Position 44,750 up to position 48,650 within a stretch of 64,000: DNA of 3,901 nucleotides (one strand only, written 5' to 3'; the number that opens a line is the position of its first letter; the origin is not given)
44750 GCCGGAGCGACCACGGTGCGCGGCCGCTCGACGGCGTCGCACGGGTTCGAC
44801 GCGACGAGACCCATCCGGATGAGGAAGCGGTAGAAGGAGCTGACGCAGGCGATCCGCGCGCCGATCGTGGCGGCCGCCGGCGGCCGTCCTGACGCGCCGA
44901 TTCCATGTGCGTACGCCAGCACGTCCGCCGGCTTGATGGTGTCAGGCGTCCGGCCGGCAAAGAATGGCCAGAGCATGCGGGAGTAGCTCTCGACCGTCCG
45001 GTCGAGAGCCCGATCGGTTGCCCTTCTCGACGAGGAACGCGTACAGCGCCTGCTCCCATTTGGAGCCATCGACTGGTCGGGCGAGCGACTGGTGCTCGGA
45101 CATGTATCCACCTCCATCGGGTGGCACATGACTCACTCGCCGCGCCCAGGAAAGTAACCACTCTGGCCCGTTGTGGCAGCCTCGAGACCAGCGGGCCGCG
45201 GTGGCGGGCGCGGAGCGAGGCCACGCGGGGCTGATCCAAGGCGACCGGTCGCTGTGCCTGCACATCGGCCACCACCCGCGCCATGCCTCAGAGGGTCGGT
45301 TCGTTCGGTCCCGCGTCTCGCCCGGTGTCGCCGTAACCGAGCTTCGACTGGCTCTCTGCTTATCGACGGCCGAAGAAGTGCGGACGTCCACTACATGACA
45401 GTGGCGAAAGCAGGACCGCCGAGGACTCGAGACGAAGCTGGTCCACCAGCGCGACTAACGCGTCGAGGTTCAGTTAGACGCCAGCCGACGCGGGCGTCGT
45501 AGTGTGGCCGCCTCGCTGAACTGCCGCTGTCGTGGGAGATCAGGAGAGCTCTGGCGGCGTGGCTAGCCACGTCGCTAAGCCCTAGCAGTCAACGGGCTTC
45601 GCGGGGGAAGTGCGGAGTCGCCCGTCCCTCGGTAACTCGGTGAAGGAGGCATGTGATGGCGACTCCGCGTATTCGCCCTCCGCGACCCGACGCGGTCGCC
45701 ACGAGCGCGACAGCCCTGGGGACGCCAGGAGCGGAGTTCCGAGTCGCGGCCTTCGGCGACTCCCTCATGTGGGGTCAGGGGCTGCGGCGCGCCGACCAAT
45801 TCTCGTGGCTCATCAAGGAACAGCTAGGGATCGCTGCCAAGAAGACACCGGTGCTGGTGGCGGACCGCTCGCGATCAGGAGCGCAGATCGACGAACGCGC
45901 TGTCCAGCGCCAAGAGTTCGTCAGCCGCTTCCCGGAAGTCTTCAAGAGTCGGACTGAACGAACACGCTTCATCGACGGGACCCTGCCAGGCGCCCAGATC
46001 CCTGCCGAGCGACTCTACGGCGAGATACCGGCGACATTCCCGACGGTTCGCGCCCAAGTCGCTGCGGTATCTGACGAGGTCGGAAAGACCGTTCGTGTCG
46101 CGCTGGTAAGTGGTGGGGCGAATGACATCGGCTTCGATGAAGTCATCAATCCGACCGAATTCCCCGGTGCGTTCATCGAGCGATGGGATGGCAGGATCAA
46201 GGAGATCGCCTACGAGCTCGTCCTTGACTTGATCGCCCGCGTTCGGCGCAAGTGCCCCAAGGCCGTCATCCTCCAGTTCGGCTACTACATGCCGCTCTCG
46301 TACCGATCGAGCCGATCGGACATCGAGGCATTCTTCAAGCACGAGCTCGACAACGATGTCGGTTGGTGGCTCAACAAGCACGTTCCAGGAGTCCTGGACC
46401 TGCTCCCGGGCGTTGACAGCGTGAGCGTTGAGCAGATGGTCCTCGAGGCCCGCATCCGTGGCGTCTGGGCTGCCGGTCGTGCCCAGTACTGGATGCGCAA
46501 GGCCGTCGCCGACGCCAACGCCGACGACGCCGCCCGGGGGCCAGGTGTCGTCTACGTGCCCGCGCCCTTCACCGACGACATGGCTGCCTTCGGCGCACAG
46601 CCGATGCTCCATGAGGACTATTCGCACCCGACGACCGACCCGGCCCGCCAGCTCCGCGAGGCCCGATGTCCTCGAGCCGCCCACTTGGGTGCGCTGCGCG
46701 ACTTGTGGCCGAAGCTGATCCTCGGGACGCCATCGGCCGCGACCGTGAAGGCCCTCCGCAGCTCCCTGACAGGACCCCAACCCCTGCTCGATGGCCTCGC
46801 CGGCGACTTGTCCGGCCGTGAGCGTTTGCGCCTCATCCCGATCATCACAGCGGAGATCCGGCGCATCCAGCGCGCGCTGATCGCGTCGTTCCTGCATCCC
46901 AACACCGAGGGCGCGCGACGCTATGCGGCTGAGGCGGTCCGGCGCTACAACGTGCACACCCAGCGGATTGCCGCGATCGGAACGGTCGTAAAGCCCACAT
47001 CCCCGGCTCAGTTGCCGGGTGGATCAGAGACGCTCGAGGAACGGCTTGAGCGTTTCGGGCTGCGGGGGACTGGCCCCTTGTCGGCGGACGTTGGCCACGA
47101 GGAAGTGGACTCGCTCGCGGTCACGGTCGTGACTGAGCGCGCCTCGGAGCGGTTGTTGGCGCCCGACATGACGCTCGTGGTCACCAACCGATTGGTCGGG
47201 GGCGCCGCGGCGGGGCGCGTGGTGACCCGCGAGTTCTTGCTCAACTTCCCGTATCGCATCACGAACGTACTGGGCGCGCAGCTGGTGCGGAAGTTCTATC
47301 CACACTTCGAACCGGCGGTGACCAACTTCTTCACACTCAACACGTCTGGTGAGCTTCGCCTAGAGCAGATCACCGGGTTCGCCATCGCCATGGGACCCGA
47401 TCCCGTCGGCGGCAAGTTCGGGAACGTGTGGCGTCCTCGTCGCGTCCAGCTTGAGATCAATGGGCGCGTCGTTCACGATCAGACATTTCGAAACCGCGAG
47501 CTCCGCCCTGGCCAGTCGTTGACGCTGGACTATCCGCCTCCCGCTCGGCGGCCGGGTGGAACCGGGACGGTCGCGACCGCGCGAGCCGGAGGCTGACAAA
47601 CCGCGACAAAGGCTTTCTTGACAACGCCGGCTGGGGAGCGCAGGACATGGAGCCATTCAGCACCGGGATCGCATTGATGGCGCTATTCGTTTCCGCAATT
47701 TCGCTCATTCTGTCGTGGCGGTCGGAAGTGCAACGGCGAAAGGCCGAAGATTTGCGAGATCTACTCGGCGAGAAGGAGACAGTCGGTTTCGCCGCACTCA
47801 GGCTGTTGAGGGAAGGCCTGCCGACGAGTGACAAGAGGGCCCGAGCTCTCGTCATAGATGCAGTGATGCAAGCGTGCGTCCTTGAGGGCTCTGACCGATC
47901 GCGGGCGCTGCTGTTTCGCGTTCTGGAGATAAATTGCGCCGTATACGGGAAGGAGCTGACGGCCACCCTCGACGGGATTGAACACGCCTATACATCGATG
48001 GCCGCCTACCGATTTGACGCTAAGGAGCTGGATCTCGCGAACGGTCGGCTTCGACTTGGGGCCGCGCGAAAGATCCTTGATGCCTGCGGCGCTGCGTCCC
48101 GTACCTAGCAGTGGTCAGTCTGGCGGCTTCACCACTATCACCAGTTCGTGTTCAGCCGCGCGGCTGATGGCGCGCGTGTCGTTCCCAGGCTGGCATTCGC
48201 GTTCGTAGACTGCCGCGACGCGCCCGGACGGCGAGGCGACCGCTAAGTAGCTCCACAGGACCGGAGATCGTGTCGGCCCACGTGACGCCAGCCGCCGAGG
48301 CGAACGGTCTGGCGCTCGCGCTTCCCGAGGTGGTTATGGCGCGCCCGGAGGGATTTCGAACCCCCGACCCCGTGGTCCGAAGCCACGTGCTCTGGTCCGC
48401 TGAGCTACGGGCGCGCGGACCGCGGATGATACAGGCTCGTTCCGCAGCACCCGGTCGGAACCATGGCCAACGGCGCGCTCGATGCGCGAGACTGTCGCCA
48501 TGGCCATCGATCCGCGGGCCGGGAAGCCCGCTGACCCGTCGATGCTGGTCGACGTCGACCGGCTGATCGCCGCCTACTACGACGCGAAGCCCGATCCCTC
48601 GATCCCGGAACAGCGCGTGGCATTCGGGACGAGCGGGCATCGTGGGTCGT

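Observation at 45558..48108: Signal-less SGNH hydrolase with PLAT-like C-terminal domain plus small TM partner: candidate membrane-targeting effector pair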

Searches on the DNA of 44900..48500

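Call 74: search_rna_families(source=window, start=44900, end=48500, threshold=evalue, max_evalue=1)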
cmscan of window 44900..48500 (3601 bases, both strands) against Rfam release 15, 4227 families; matches with E-value up to 1: 1.
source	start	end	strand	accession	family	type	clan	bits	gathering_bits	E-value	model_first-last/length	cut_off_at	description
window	48340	48414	-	RF00005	tRNA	Gene; tRNA;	CL00001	60.3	29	8.1e-12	1-71/71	no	tRNA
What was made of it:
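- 45130..45655 (+): 526-nt divergent intergenic region upstream of A. No Rfam match (call 74).
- Tried and rejected: Rfam finds only the tRNA (call 74).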
